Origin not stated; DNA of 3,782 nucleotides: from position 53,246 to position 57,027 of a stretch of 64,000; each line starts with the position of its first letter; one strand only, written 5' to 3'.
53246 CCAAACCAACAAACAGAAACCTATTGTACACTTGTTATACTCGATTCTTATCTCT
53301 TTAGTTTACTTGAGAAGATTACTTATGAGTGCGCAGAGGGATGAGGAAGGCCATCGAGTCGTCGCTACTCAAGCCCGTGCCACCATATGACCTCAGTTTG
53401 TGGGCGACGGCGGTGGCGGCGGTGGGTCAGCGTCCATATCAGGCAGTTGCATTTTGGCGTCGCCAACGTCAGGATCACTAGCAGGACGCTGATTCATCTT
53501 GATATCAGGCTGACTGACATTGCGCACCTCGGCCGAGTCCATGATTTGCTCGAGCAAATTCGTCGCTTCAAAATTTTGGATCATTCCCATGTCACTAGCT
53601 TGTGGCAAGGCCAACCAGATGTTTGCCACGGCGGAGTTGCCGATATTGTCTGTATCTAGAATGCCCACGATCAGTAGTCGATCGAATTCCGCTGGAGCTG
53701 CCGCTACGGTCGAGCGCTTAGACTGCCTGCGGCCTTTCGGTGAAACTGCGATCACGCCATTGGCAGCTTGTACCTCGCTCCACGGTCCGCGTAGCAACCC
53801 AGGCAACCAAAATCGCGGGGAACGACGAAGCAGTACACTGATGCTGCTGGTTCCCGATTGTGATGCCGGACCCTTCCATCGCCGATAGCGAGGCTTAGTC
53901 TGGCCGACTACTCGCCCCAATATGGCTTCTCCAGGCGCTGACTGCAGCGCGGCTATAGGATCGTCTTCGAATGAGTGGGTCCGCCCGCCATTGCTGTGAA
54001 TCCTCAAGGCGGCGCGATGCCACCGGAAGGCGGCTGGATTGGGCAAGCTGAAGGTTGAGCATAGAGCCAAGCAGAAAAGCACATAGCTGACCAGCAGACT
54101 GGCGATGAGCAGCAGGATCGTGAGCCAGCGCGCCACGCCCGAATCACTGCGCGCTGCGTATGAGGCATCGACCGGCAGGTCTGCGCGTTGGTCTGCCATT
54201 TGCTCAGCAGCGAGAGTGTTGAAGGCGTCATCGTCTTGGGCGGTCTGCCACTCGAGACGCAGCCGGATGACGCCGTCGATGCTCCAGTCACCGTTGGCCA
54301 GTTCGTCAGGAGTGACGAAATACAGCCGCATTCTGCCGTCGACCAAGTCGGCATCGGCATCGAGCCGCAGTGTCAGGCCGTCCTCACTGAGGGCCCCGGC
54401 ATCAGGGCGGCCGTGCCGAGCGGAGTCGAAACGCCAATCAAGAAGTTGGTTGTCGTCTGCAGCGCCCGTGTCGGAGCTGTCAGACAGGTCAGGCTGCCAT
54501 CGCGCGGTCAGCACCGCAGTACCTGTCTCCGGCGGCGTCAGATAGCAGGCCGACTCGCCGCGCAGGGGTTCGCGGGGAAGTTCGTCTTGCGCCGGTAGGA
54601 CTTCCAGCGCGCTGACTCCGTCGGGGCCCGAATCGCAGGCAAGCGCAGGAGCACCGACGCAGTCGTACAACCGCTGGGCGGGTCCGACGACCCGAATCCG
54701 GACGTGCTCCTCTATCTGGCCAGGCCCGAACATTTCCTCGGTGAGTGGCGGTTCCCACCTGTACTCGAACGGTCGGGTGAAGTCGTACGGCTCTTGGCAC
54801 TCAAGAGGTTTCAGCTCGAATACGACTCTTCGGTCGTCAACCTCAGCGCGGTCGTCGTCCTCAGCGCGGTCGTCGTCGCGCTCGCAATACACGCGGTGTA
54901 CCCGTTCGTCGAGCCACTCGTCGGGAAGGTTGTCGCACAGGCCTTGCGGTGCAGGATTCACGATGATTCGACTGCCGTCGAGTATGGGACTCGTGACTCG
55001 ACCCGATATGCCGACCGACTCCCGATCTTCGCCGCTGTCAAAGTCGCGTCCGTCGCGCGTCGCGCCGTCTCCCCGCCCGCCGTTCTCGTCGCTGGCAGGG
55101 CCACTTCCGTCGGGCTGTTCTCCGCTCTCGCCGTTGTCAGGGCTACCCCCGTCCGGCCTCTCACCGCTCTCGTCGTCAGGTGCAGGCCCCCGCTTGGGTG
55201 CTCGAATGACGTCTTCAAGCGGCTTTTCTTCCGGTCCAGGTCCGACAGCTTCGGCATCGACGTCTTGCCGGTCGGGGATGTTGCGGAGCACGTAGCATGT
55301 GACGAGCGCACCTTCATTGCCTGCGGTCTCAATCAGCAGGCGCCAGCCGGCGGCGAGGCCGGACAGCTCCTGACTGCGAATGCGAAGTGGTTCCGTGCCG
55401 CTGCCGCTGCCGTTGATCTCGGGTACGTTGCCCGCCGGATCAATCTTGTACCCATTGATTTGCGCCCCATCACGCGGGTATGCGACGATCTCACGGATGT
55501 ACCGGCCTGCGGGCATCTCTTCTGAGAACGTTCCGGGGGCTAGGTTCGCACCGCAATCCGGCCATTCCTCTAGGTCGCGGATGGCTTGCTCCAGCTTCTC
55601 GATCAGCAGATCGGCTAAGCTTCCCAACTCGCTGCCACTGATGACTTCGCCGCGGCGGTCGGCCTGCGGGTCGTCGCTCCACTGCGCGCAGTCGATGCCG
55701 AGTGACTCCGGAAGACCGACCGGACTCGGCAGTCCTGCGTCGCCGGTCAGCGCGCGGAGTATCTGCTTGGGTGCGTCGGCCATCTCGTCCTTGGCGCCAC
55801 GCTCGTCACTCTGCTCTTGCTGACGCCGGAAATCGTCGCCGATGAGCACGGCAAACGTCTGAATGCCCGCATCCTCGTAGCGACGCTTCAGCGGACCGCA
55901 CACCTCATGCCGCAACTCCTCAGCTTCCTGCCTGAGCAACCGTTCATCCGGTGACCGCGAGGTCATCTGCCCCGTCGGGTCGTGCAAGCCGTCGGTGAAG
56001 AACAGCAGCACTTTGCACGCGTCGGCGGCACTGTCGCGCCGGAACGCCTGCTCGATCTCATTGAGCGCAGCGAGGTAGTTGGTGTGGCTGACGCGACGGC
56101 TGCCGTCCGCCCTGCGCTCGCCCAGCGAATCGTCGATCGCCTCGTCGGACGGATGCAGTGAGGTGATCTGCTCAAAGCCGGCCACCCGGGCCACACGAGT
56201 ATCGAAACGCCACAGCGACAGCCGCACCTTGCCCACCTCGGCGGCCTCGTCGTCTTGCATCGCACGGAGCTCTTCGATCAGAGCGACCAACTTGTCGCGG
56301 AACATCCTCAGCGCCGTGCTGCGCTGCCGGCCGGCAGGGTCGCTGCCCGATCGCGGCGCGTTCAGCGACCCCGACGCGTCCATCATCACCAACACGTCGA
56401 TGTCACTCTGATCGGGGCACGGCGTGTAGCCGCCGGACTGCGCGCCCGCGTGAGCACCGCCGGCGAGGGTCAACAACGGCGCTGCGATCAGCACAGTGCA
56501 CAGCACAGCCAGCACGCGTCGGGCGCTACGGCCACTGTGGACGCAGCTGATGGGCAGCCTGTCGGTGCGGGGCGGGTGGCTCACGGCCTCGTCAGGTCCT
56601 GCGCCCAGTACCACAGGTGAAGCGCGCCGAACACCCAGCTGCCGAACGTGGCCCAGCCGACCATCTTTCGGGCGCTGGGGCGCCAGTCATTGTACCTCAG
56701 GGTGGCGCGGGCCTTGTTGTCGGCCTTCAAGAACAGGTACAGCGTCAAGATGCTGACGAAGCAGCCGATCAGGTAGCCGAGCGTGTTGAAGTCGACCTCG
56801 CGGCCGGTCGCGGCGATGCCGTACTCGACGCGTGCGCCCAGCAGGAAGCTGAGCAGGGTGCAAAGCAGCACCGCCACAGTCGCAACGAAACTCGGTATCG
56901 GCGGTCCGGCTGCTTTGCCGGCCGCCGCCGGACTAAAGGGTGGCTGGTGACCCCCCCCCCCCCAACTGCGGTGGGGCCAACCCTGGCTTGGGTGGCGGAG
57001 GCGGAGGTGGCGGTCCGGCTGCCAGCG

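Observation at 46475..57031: Uncharacterised four-gene operon: small TM protein, vWA membrane protein, giant tubulin/FtsZ-like protein and 1101-aa polytopic protein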

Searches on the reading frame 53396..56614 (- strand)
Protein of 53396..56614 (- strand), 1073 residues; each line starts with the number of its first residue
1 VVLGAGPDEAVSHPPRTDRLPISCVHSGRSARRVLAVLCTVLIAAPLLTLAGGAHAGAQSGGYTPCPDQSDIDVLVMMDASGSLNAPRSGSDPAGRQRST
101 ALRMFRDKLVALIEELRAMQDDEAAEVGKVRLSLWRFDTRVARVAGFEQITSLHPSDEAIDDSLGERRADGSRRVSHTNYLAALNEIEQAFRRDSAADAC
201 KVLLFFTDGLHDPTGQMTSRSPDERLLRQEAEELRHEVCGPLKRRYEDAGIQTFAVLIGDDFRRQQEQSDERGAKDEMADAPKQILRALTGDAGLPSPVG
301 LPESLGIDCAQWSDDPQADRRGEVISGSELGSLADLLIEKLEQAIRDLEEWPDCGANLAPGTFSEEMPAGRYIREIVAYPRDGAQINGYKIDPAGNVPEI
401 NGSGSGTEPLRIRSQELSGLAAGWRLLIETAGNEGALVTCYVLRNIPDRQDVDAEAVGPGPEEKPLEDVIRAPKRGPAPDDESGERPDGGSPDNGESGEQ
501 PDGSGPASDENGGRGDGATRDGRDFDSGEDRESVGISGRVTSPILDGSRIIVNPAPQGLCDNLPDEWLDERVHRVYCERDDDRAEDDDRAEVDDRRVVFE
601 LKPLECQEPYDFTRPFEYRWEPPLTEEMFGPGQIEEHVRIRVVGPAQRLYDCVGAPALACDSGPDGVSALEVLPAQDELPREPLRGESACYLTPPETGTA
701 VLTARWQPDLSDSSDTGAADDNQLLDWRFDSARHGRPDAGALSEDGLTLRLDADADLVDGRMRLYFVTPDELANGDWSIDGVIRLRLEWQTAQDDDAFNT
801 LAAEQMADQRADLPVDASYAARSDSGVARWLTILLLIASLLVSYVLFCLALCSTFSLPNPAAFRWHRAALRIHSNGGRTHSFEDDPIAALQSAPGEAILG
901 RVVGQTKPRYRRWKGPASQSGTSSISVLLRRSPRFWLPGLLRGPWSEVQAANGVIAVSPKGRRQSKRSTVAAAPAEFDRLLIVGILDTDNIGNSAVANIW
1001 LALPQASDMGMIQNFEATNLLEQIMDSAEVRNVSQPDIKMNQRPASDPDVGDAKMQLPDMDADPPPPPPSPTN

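Call 7: search_protein_families(library=pfam, proteins=[window:53396-56614:-], max_evalue=1)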
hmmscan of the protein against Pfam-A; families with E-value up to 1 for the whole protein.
window:53396-56614:- (1073 aa): 2 families
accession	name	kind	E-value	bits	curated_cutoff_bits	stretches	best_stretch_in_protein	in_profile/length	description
PF13519.12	VWA_2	-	0.0046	18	27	1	74-209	1-106/107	von Willebrand factor type A domain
PF11082.13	DUF2880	-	0.14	13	25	0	856-870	43-57/79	Protein of unknown function (DUF2880)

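Call 8: search_protein_families(library=padloc, proteins=[window:53396-56614:-], max_evalue=0.1)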
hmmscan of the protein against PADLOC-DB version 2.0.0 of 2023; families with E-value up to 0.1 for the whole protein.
window:53396-56614:- (1073 aa): 0 families

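Call 9: search_protein_families(library=ncbifam, proteins=[window:53396-56614:-], max_evalue=0.1)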
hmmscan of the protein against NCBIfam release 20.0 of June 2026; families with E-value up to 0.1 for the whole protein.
window:53396-56614:- (1073 aa): 0 families

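Call 55: search_solved_structures(query=A5, max_evalue=0.1, show_alignments=1)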
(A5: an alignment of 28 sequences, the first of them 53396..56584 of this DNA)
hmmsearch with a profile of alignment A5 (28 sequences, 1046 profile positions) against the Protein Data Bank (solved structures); distinct sequences matched with E-value up to 0.1: 16.
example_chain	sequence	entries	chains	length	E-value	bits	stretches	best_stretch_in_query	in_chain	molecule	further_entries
6m48_A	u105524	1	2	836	0.00023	22.8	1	52-173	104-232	SpaC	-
6m3y_A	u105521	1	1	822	0.00023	22.8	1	52-173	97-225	Pilus assembly protein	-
9no5_A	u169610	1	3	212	0.0022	19.6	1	56-172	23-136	Putative secreted protein, hemolysin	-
9gtu_B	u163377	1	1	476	0.0024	19.5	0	46-118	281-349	Collagen alpha-2(VI) chain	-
4neh_A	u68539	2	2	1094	0.006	18.1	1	46-172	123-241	Integrin alpha-X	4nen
3k6s_A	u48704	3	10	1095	0.006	18.1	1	46-172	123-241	Integrin alpha-X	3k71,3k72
5es4_A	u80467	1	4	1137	0.0063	18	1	46-172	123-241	Integrin alpha-X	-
4cn8_A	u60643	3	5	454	0.0076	17.8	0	49-175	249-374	PROXIMAL THREAD MATRIX PROTEIN 1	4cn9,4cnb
1n3y_A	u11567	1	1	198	0.012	17.2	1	52-172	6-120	Integrin alpha-X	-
4rck_A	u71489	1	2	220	0.027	16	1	54-172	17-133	Hypothetical membrane spanning protein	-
6rhv_C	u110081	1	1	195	0.036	15.6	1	48-172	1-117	Integrin alpha-M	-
4hqk_A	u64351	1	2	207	0.037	15.5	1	49-183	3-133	Thrombospondin-related anonymous protein, TRAP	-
9han_B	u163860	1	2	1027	0.041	15.4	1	47-134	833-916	Collagen type VI alpha 2 chain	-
4hqf_A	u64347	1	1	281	0.048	15.1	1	49-183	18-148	Thrombospondin-related anonymous protein, TRAP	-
9gtu_A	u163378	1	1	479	0.054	15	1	52-189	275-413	Collagen alpha-1(VI) chain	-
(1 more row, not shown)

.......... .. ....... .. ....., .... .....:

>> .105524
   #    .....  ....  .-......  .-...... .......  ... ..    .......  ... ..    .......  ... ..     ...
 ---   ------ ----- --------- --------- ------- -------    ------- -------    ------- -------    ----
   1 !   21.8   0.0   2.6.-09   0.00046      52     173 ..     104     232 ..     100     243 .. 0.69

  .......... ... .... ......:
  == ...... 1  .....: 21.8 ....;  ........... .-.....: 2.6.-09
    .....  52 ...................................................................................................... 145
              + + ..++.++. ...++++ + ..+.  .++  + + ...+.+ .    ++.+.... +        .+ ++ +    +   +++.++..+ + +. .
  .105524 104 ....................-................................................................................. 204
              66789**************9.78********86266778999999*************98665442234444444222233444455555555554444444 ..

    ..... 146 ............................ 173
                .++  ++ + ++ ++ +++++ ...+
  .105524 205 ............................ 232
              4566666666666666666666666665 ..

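Call 56: search_protein_families(library=pfam, alignment_id=A5, max_evalue=0.01)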
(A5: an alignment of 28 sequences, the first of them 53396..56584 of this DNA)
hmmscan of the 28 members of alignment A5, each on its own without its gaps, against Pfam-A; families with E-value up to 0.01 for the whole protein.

A. member 1, window:53396-56584:- (1063 aa): 1 family
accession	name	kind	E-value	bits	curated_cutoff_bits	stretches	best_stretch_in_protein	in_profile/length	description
PF13519.12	VWA_2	-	0.0045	18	27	1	64-199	1-106/107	von Willebrand factor type A domain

B. families by the number of members that match (of 28 scanned): 2 families
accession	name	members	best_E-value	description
PF13519.12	VWA_2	27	6e-10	von Willebrand factor type A domain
PF00092.34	VWA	9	7.6e-11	von Willebrand factor type A domain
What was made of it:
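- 53393..56584 (-): g2: a 1063-aa membrane protein with a type-I-like topology. It has a signal/anchor (aa 20-46), an extracytoplasmic vWA-MIDAS domain (aa ~64-200; nt 55988-56395), a ~550-aa Cys-containing ectodomain, a TM segment (aa 814-848; nt 54041-54145) and a 215-aa cytoplasmic tail (nt 53396-54040). In the window protein VWA_2 scores only E 0.0045, but 27 of 28 family members hit VWA_2 (best 6e-10) and 9 hit VWA (calls 7, 56).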

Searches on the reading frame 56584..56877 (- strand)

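Call 7: search_protein_families(library=pfam, proteins=[window:56584-56877:-], max_evalue=1)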
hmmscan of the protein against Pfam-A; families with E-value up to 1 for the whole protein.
window:56584-56877:- (98 aa): 0 families

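Call 8: search_protein_families(library=padloc, proteins=[window:56584-56877:-], max_evalue=0.1)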
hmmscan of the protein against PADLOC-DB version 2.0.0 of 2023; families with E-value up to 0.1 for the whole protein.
window:56584-56877:- (98 aa): 0 families

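Call 9: search_protein_families(library=ncbifam, proteins=[window:56584-56877:-], max_evalue=0.1)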
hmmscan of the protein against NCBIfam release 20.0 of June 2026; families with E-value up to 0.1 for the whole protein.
window:56584-56877:- (98 aa): 1 family
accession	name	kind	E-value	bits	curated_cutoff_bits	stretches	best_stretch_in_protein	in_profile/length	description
NF053726.1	WLR_fam_memb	equivalog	0.043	13.6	38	1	36-50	30-44/45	WLR motif membrane protein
